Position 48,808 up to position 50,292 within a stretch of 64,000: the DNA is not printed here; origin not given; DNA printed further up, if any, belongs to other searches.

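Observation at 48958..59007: Minus-strand operon of giant Thr/Ser/Gly-rich fibre proteins sharing an N-terminal anchor and a repeated novel beta-domain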

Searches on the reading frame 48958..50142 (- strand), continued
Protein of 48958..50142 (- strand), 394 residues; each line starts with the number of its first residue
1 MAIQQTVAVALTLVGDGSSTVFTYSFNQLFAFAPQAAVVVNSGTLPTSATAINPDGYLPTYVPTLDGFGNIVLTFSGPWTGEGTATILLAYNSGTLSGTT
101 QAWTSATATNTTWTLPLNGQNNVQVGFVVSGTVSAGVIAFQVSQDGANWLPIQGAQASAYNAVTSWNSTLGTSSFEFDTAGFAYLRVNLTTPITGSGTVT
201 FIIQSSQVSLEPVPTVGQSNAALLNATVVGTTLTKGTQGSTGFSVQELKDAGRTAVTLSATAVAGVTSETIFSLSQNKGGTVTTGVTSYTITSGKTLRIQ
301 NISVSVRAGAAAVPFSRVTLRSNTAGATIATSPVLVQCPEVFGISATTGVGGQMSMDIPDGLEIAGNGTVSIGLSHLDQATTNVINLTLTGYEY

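Call 44: search_protein_families(library=phrogs, proteins=[L009:2-724:+, L009:726-1076:+, L009:1531-2229:+, L009:2841-4868:+, L009:4879-5418:+, L009:5800-8433:+, L009:8839-11898:+, L009:11895-12890:+, L009:12926-13324:+, L009:13296-13742:+], max_evalue=0.001)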
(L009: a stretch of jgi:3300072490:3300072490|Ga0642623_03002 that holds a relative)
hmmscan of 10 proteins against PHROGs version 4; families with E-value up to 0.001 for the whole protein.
L009:2-724:+ (240 aa): 1 family
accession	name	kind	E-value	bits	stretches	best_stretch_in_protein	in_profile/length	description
phrog_2440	-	transcription regulation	0.00036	21.4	1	81-128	28-78/126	transcriptional regulator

L009:726-1076:+ (116 aa): 1 family
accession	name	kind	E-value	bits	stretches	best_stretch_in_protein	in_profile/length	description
phrog_35048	-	unknown function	0.0004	21.2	1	1-88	1-85/184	-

L009:1531-2229:+ (232 aa): 0 families

L009:2841-4868:+ (675 aa): 0 families

L009:4879-5418:+ (179 aa): 0 families

L009:5800-8433:+ (877 aa): 0 families

L009:8839-11898:+ (1019 aa): 0 families

L009:11895-12890:+ (331 aa): 0 families

L009:12926-13324:+ (132 aa): 0 families

L009:13296-13742:+ (148 aa): 0 families

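Call 54: search_protein_families(library=pfam, alignment_id=A1, max_evalue=1)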
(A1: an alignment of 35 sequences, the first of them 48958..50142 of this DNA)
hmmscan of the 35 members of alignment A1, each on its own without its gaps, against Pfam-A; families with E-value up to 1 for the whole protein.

A. member 1, window:48958-50142:- (394 aa): 2 families
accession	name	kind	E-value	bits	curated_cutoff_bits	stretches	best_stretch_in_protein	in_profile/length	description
PF00754.31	F5_F8_type_C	-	0.0058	17.2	28.2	1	79-195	8-118/127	F5/8 type C domain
PF25296.1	Decapeptide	-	0.13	12.6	45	1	242-258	31-47/74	Decapeptide repeat region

B. families by the number of members that match (of 35 scanned): 14 families
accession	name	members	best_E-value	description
PF00754.31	F5_F8_type_C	3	0.0058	F5/8 type C domain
PF07996.16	T4SS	2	0.0075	Type IV secretion system proteins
PF17936.7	Big_6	2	0.035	Bacterial Ig domain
PF19912.4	DUF6385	2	0.12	Domain of unknown function (DUF6385)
PF14155.11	DUF4307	1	0.025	Domain of unknown function (DUF4307)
PF03068.20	PAD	1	0.064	Protein-arginine deiminase (PAD)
PF22633.2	F5_F8_type_C_2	1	0.1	NedA-like, galactose-binding domain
PF13753.12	SWM_repeat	1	0.11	Putative flagellar system-associated repeat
PF25296.1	Decapeptide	1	0.13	Decapeptide repeat region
PF16754.10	Pesticin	1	0.18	Bacterial toxin homologue of phage lysozyme, C-term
PF14344.12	DUF4397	1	0.36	Domain of unknown function (DUF4397)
PF05934.16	MCLC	1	0.38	Mid-1-related chloride channel (MCLC)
PF22068.2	Androglobin_II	1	0.41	Androglobin, domain II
PF13336.12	AcetylCoA_hyd_C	1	0.91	Acetyl-CoA hydrolase/transferase C-terminal domain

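Call 56: fold_search(model_id=the predicted structure, library=viral)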
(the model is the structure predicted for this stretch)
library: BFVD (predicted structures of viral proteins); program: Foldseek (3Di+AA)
matches with E <= 10: 1651; with E <= 0.001: 117
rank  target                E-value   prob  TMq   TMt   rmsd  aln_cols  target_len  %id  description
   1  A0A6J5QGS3            8.7e-13  1.00  0.26  0.24  20.6       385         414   14  Uncharacterized protein [uncultured Caudovirales phage]
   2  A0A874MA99            1.8e-10  1.00  0.27  0.35   9.9       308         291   18  Uncharacterized protein [Synechococcus phage S-SRP01]
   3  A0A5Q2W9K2            3.0e-10  1.00  0.24  0.33  15.9       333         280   15  (no name in the UniProt tables at hand)
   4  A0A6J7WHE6            1.1e-09  1.00  0.24  0.18  25.8       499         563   14  Uncharacterized protein [uncultured Caudovirales phage]
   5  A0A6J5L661            3.1e-09  1.00  0.26  0.17  24.7       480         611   12  Uncharacterized protein [uncultured Caudovirales phage]
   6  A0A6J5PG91            7.1e-09  1.00  0.34  0.67   2.3       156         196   29  Uncharacterized protein [uncultured Caudovirales phage]
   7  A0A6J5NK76            1.1e-08  1.00  0.25  0.25  12.6       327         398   15  Uncharacterized protein [uncultured Caudovirales phage]
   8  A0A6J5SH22            1.5e-08  1.00  0.24  0.30  17.4       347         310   16  Uncharacterized protein [uncultured Caudovirales phage]
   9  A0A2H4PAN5            3.1e-08  1.00  0.23  0.16  96.2       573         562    9  (no name in the UniProt tables at hand)
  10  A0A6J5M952            6.3e-08  1.00  0.29  0.25  16.4       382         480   16  Uncharacterized protein [uncultured Caudovirales phage]
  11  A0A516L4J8            1.0e-07  1.00  0.22  0.22  17.2       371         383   10  (no name in the UniProt tables at hand)
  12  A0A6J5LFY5            1.0e-07  1.00  0.25  0.20  25.9       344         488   14  Uncharacterized protein [uncultured Caudovirales phage]
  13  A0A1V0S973            6.2e-07  1.00  0.21  0.19  30.3       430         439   10  Collagen triple helix repeat containing protein [Catovirus CTV1]
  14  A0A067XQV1            6.5e-07  1.00  0.24  0.30  23.7       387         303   10  (no name in the UniProt tables at hand)
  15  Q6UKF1                7.6e-07  1.00  0.22  0.27  15.8       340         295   14  Gp01 [Burkholderia phage Bcep43]
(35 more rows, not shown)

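Call 68: find_encoding_contigs(protein=P0005, flank=10000, max_places=1)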
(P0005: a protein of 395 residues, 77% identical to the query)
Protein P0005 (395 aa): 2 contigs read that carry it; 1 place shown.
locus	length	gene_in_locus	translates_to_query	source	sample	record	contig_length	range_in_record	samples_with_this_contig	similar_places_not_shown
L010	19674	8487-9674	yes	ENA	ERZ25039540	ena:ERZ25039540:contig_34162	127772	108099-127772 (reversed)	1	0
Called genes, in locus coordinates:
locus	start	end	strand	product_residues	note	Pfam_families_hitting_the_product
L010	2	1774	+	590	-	?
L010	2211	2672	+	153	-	-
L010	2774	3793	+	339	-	-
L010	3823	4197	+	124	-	-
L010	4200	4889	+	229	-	-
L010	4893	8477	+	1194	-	-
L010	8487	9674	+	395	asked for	-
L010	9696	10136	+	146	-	-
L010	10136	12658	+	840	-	PF00535:Glycos_transf_2, PF07719:TPR_2 (faint)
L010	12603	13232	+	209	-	PF05704:Caps_synth, PF04488:Gly_transf_sug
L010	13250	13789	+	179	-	-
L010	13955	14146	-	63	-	-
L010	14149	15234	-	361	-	PF08281:Sigma70_r4_2 (weak)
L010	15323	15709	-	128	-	-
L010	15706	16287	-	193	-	-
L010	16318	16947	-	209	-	PF17338:GP88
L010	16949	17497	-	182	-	-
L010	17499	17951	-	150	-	-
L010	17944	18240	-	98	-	-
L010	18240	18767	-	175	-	-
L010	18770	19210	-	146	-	-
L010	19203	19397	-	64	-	-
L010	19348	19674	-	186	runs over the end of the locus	PF07460:NUMOD3 (weak)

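Call 72: find_encoding_contigs(protein=P0012, flank=10000, max_places=1)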
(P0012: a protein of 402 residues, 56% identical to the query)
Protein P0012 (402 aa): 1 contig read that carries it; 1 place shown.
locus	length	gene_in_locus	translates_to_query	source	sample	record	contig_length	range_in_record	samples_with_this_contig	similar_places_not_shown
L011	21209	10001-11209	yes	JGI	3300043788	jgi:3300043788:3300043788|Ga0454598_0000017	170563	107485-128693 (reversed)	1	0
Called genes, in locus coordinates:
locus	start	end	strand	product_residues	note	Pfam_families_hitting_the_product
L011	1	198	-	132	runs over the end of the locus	-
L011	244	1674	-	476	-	PF05731:TROVE, PF13519:VWA_2, PF25045:vWA_Ro60 (weak)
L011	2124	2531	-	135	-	-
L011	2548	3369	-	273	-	-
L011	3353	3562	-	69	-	-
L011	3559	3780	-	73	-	-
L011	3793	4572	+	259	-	-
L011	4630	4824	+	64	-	PF12728:HTH_17, PF00376:MerR (weak)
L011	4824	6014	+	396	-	-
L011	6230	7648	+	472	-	-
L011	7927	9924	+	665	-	-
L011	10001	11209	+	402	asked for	-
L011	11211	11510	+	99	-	-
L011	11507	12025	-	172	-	PF02562:PhoH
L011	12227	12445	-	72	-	-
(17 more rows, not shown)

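Call 73: find_encoding_contigs(protein=P0028, flank=10000, max_places=1)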
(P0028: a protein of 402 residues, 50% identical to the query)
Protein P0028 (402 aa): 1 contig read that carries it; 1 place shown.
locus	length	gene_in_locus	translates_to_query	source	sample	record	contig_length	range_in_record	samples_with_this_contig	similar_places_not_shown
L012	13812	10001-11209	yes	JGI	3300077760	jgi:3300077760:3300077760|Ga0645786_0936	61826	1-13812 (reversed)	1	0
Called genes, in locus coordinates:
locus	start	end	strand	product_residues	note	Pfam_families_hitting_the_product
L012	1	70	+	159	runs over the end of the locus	-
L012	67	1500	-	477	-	PF05731:TROVE, PF13519:VWA_2 (weak), PF25045:vWA_Ro60 (weak)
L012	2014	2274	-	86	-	-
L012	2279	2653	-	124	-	-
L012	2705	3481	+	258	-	-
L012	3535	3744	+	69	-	PF12728:HTH_17, PF00376:MerR (weak)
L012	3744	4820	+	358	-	-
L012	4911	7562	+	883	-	-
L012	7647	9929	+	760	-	-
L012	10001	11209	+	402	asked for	-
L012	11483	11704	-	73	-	-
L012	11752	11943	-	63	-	-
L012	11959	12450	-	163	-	PF02870:Methyltransf_1N, PF01035:DNA_binding_1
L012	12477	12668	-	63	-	-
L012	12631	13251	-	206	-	-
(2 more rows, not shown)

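Call 85: find_related_loci(query=window:48958-50142:-, collection=genome_contigs, flank=8000)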
Query window:48958-50142:- (394 aa) in genome_contigs; peptide patterns used: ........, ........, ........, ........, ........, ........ (x = any residue, [..] = any of these).
144 stretches matched a pattern, but none encodes a relative of the query by tblastn (E <= 1e-3).

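Call 95: search_protein_representatives(alignment_id=A1)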
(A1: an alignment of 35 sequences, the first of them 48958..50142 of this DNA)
Query: 35 sequences, 403 profile positions. Proteins with E-value up to 0.001 (for the whole library): 2666; up to 1e-10: 1892; up to 1e-30: 478. The best 150 are listed.
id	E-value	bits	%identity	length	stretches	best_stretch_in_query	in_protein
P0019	6.4e-171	585.1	-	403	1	1-403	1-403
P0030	1.8e-164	563.9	-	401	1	1-403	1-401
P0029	2.1e-163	560.3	-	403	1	1-403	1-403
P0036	4.4e-148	509.9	-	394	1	13-403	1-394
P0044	3.7e-126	437.7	-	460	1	1-403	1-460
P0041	1.1e-119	416.3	-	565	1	45-403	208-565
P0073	8.1e-103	360.8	-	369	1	57-403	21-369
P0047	2.3e-93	329.7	-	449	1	1-253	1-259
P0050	5.6e-93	328.4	-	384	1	1-343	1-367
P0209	1.8e-92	326.7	-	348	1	1-250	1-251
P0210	9.9e-87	307.8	-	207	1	1-207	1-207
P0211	1.5e-83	297.4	-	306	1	100-403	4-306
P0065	2.5e-82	293.3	-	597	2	1-354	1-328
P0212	1.9e-81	290.4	-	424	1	1-403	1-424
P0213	9.7e-76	271.6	-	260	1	144-403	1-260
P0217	1.0e-71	258.4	-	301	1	101-403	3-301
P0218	8.8e-70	252.0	-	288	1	106-403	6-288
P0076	4.1e-62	226.8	-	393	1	1-403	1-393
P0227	4.2e-58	213.6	-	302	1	108-403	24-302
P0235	4.9e-56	206.7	-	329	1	98-403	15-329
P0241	9.9e-54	199.1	-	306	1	102-403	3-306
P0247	3.2e-51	190.9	-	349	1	103-403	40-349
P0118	1.5e-48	182.1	-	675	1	208-403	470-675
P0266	2.1e-47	178.3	-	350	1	103-403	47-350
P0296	1.4e-43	165.8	-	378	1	103-403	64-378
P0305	1.8e-42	162.0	-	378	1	93-403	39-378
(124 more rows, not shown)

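Call 96: list_cluster_members(proteins=[P0211, P0217, P0218, P0227, P0241, P0235, P0247, P0266, P0296, P0305])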
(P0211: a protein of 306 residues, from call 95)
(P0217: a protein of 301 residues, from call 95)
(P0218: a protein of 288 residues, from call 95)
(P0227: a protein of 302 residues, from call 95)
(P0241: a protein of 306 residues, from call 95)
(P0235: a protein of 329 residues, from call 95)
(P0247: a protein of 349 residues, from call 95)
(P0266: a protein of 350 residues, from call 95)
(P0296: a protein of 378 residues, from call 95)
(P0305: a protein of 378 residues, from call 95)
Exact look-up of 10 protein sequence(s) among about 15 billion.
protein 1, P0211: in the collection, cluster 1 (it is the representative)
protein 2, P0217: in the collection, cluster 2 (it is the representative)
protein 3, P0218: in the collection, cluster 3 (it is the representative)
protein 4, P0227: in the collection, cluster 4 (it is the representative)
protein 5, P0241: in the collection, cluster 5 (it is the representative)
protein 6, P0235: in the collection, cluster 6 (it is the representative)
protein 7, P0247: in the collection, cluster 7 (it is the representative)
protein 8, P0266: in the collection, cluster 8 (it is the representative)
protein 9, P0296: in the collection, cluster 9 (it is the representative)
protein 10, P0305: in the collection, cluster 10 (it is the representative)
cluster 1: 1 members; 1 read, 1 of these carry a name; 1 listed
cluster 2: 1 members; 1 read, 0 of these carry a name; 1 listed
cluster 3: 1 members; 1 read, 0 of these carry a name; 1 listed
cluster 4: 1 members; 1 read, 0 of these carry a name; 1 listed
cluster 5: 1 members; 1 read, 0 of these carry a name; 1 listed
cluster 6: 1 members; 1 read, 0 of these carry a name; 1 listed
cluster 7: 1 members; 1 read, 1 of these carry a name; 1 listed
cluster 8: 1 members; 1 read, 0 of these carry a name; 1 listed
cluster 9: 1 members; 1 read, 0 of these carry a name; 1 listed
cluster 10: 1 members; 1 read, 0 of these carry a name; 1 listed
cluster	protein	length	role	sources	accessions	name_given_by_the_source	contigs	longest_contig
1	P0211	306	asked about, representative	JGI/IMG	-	hypothetical protein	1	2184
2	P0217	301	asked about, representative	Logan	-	-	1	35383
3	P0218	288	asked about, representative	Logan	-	-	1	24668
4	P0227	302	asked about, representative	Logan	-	-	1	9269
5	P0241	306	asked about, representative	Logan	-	-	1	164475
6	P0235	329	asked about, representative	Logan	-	-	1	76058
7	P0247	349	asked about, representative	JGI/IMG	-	hypothetical protein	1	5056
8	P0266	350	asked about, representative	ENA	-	-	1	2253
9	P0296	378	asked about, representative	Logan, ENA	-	-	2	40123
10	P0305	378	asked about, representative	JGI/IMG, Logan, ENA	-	-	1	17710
